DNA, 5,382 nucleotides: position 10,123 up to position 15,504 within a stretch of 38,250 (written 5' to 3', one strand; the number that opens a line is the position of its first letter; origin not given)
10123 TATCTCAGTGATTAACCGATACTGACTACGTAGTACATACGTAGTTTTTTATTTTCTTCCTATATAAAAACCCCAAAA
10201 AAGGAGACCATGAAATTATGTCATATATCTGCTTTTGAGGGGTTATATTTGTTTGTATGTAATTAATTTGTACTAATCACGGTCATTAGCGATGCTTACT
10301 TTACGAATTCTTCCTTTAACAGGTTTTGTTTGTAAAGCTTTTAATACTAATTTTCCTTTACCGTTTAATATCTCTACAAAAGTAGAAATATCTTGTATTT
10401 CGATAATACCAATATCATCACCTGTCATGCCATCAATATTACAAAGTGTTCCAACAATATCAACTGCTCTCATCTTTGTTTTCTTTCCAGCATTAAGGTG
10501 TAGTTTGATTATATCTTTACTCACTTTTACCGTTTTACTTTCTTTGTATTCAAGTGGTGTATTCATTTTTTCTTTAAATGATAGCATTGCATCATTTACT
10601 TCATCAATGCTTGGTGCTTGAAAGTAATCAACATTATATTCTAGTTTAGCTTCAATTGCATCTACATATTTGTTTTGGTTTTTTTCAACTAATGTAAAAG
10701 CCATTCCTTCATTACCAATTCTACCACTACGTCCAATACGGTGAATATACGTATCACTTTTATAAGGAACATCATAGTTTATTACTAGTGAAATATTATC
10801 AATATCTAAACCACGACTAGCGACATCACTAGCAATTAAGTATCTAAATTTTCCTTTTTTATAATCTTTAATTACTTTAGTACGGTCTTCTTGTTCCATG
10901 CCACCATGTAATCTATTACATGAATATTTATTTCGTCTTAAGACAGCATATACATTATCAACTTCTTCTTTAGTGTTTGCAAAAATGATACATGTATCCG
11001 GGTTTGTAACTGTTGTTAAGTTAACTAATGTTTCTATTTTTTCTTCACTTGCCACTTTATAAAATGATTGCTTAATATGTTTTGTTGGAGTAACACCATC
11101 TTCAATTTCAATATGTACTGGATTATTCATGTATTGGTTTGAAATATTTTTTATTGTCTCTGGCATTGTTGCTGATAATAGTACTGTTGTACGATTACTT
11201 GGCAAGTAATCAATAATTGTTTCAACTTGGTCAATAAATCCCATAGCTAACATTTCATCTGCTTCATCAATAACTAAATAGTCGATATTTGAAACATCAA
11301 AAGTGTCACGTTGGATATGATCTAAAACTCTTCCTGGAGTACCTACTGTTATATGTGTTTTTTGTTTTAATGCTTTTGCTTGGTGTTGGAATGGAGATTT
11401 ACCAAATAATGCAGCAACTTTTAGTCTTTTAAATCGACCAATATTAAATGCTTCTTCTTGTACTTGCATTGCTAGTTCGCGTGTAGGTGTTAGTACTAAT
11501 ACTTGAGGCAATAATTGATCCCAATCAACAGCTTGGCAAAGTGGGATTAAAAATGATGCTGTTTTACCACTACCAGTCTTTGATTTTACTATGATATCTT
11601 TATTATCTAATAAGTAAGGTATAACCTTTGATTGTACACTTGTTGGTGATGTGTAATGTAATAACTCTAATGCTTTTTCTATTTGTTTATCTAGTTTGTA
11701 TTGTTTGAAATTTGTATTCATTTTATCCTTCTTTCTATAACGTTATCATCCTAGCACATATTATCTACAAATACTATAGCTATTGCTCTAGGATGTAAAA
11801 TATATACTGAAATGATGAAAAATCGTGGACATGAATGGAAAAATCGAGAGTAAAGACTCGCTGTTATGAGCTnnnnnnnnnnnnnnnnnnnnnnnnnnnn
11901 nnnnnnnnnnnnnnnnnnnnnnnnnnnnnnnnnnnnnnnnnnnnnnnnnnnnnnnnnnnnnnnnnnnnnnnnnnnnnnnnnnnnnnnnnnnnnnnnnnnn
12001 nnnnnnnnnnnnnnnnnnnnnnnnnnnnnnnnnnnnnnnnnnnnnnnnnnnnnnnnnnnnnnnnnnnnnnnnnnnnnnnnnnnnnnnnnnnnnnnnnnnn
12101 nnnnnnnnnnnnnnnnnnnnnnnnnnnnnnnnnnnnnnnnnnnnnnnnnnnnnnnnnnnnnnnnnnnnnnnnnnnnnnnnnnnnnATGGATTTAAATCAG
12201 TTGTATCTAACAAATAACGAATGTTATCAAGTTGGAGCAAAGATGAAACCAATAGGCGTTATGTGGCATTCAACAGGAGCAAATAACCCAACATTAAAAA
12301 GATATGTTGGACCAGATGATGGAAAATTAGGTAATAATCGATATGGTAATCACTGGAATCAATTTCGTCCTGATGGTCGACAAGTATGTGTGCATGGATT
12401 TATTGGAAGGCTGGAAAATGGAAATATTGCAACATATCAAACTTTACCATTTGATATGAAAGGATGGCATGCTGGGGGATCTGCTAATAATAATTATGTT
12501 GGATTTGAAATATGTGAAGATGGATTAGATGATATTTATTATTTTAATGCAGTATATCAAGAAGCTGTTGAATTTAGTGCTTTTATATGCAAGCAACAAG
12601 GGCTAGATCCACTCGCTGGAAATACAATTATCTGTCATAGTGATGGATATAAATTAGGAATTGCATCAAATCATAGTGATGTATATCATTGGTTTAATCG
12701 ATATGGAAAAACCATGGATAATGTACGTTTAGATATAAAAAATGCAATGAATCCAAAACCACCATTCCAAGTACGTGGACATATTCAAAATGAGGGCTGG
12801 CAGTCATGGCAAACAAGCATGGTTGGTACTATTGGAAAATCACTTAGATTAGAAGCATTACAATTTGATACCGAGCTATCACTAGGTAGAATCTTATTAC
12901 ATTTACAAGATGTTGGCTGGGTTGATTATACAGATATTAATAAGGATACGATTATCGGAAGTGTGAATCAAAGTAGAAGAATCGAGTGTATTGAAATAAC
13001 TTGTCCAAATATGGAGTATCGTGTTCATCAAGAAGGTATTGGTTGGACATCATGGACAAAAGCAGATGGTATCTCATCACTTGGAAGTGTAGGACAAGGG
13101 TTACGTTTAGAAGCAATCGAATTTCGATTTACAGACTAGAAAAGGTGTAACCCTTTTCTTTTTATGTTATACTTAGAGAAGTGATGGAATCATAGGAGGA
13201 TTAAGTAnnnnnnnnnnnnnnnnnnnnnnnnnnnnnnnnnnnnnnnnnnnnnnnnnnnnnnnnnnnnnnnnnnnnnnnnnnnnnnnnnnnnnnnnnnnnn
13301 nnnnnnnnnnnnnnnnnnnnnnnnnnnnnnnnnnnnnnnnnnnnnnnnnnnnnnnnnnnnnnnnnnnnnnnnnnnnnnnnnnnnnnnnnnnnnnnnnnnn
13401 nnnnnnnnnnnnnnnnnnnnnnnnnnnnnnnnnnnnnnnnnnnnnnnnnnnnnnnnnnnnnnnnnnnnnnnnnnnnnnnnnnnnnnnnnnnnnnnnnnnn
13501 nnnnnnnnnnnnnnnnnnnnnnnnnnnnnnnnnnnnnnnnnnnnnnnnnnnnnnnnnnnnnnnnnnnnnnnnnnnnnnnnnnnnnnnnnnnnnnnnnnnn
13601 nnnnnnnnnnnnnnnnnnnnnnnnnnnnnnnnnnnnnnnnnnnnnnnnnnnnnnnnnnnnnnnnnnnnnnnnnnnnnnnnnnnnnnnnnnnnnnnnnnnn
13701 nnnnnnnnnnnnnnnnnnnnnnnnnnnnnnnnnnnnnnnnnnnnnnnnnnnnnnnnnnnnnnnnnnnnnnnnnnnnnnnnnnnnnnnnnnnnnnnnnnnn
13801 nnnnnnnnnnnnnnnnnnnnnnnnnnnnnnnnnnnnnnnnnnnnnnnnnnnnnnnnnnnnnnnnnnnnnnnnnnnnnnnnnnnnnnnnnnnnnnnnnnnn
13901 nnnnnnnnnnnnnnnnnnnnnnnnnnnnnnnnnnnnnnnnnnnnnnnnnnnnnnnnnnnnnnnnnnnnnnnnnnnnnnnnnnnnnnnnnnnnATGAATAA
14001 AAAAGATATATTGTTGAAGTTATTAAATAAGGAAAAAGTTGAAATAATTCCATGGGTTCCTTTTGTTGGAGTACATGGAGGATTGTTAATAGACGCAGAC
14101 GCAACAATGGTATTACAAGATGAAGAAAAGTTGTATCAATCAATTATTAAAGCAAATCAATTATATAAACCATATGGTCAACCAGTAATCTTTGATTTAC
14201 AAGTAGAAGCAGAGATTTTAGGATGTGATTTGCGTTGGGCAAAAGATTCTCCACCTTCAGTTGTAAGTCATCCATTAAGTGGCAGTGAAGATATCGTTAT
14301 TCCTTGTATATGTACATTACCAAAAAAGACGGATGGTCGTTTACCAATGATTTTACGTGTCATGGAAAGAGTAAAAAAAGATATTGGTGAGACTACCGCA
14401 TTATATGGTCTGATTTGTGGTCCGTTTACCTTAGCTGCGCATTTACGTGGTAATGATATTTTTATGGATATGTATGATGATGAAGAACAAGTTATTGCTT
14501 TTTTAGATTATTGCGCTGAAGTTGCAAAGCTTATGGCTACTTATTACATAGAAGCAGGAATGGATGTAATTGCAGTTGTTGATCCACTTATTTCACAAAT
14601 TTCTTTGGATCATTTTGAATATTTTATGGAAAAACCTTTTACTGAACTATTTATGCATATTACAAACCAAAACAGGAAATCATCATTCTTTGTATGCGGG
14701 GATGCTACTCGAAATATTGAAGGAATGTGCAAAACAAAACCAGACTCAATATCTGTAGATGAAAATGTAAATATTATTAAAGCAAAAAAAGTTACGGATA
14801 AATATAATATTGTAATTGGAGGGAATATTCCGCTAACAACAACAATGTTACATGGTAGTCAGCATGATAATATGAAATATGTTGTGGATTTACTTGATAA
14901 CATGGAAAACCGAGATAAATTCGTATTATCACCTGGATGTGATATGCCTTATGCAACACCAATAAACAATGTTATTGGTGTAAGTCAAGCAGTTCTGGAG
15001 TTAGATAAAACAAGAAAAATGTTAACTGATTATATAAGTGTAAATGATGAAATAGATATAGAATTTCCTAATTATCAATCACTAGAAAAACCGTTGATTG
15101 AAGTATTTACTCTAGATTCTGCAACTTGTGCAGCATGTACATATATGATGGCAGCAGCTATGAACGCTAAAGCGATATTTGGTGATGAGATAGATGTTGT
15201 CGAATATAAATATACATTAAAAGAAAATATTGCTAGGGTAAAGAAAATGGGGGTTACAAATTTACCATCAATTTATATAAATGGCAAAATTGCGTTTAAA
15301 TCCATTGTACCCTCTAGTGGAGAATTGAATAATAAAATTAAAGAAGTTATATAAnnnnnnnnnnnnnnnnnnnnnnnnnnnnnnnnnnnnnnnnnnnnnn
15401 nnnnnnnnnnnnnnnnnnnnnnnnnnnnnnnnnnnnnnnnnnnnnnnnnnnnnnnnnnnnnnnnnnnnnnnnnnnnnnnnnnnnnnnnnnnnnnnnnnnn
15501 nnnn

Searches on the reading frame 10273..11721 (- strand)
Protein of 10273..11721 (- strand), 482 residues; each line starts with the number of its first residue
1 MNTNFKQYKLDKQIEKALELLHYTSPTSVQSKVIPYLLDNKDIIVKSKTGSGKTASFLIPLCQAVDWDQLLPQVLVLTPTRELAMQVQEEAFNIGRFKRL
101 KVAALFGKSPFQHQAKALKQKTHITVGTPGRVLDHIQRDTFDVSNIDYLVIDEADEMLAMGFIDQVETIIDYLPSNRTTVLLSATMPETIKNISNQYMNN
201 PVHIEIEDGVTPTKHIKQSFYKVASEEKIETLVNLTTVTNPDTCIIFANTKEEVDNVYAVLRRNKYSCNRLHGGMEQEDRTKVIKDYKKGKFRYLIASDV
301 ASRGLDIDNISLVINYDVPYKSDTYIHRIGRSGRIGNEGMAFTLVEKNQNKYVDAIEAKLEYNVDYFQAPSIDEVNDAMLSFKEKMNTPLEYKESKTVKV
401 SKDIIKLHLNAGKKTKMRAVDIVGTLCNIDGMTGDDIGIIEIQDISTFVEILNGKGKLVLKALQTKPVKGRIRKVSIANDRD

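Call 17: search_protein_families(library=pfam, proteins=[window:10273-11721:-], max_evalue=0.00001)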
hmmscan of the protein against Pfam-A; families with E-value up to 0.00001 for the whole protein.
window:10273-11721:- (482 aa): 5 families
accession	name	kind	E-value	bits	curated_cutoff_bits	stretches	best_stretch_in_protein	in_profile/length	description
PF00270.35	DEAD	-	4.7e-49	166.8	26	1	27-192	1-166/167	DEAD/DEAH box helicase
PF00271.37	Helicase_C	-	4.7e-34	117.4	23.5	1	227-336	1-110/110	Helicase conserved C-terminal domain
PF03880.21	DbpA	-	3.2e-19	69.2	25.6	1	407-475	2-70/72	DbpA RNA binding domain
PF04851.21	ResIII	-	4.2e-11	43.5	22.5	1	38-187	21-163/164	Type III restriction enzyme, res subunit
PF14617.12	CMS1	-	2.7e-06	27.4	35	1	72-154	125-208/250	U3-containing 90S pre-ribosomal complex subunit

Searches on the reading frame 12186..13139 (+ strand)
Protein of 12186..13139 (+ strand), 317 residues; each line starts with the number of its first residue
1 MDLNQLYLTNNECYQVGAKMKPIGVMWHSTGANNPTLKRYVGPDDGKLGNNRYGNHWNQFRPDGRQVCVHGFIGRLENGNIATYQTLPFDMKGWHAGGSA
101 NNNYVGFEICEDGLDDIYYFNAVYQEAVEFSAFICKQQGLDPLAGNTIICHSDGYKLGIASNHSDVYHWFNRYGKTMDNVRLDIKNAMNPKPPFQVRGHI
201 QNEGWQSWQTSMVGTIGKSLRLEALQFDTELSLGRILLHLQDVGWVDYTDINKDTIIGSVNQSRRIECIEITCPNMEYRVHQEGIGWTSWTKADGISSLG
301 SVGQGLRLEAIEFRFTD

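Call 17: search_protein_families(library=pfam, proteins=[window:12186-13139:+], max_evalue=0.00001)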
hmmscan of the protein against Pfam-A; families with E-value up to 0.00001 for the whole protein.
window:12186-13139:+ (317 aa): 2 families
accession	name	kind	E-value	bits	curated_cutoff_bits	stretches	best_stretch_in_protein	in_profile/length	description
PF07538.16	ChW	-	2.1e-23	82.2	22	2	199-226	1-30/35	Clostridial hydrophobic W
PF01510.30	Amidase_2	-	1.3e-12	48.7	26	1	21-153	4-121/131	N-acetylmuramoyl-L-alanine amidase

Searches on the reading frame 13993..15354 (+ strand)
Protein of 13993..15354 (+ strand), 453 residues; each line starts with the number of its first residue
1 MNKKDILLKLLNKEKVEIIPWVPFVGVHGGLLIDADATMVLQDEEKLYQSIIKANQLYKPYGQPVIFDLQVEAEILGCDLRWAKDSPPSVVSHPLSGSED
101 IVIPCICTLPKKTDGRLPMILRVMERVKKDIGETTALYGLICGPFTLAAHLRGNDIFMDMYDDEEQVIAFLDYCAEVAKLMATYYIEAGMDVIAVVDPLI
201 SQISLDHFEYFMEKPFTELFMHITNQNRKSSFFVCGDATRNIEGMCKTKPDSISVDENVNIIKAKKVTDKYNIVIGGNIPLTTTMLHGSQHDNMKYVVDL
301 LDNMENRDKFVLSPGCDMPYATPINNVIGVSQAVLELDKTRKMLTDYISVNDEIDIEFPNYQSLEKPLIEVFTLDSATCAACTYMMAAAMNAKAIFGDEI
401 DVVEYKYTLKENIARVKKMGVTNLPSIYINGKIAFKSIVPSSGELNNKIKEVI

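Call 18: search_protein_families(library=pfam, proteins=[window:13993-15354:+], max_evalue=0.00001)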
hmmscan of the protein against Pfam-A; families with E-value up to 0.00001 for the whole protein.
window:13993-15354:+ (453 aa): 2 families
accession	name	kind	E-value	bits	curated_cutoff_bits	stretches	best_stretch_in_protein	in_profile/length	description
PF01208.23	URO-D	-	2.1e-44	152.4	23.9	1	3-334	2-343/346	Uroporphyrinogen decarboxylase (URO-D)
PF13192.12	Thioredoxin_3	-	7.7e-06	26.3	24.8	0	376-449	7-75/76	Thioredoxin domain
